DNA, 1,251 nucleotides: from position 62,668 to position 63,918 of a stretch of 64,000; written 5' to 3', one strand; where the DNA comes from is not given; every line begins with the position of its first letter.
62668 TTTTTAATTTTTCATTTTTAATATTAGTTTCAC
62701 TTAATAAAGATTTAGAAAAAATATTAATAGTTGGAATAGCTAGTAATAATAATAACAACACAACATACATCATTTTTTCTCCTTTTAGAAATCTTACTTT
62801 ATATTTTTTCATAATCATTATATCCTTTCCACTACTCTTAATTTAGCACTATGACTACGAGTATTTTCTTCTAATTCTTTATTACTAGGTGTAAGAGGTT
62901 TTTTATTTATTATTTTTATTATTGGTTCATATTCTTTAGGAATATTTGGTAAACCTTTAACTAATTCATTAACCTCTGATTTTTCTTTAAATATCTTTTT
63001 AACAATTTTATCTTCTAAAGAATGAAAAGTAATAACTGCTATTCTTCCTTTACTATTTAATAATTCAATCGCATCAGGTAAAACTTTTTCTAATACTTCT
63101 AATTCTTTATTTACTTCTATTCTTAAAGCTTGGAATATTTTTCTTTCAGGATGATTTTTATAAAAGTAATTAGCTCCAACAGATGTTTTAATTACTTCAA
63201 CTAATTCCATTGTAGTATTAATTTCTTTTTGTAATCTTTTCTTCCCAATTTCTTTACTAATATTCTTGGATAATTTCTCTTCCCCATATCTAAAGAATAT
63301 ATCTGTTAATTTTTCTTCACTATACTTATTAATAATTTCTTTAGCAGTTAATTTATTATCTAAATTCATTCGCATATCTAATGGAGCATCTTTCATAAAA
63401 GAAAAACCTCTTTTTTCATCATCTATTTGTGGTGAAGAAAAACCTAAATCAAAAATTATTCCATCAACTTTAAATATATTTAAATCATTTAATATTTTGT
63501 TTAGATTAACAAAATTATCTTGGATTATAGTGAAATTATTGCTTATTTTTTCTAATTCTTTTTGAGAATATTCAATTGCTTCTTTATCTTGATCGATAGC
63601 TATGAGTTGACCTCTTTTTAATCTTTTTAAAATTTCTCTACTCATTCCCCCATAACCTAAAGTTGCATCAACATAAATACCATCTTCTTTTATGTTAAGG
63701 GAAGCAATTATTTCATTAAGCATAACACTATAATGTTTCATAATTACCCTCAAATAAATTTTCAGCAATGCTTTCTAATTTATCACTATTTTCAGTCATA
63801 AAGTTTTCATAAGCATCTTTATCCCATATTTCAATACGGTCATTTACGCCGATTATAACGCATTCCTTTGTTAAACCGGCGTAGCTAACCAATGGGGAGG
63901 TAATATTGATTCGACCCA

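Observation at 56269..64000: Rearranged and truncated dcw cluster with an ABC-2 transporter embedded between the two class-B PBP genes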

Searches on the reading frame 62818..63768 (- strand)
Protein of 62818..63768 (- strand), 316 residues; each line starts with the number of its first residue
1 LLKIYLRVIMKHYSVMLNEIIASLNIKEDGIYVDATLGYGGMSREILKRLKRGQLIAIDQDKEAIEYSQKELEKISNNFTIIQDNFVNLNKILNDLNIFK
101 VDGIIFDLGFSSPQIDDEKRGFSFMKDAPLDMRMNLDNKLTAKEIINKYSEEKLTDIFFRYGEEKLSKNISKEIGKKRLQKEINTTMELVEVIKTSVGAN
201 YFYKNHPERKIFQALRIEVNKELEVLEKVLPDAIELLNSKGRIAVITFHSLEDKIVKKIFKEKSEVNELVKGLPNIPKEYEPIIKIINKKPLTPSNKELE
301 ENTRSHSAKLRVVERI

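Call 4: search_protein_families(library=ncbifam, proteins=[window:62818-63768:-], max_evalue=0.01)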
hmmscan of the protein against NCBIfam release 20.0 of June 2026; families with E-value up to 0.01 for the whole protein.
window:62818-63768:- (316 aa): 5 families
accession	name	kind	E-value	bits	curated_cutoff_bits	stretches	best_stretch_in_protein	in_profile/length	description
TIGR00006.1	TIGR00006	equivalog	2.7e-111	371.9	154.3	1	10-315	5-309/310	16S rRNA (cytosine(1402)-N(4))-methyltransferase RsmH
NF053511.1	tRNA_U34_MnmM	equivalog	1e-11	44.8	135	1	21-110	10-98/183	tRNA 5-(aminomethyl)-2-thiouridylate-methyltransferase MnmM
TIGR02469.1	CbiT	equivalog_domain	2.6e-05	24.5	78.3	1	20-96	11-89/124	precorrin-6Y C5,15-methyltransferase (decarboxylating) subunit CbiT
TIGR00755.1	ksgA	equivalog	0.0001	21.7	171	1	15-90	16-88/256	16S rRNA (adenine(1518)-N(6)/adenine(1519)-N(6))-dimethyltransferase RsmA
NF005640.0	PRK07402.1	equivalog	0.00013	21.6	219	1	20-83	35-99/200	precorrin-6Y C5,15-methyltransferase subunit CbiT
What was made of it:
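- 62818..63768 (-): rsmH (16S rRNA m4C1402 methyltransferase). TIGR00006, 371.9 bits against a cutoff of 154.3 (call 4).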
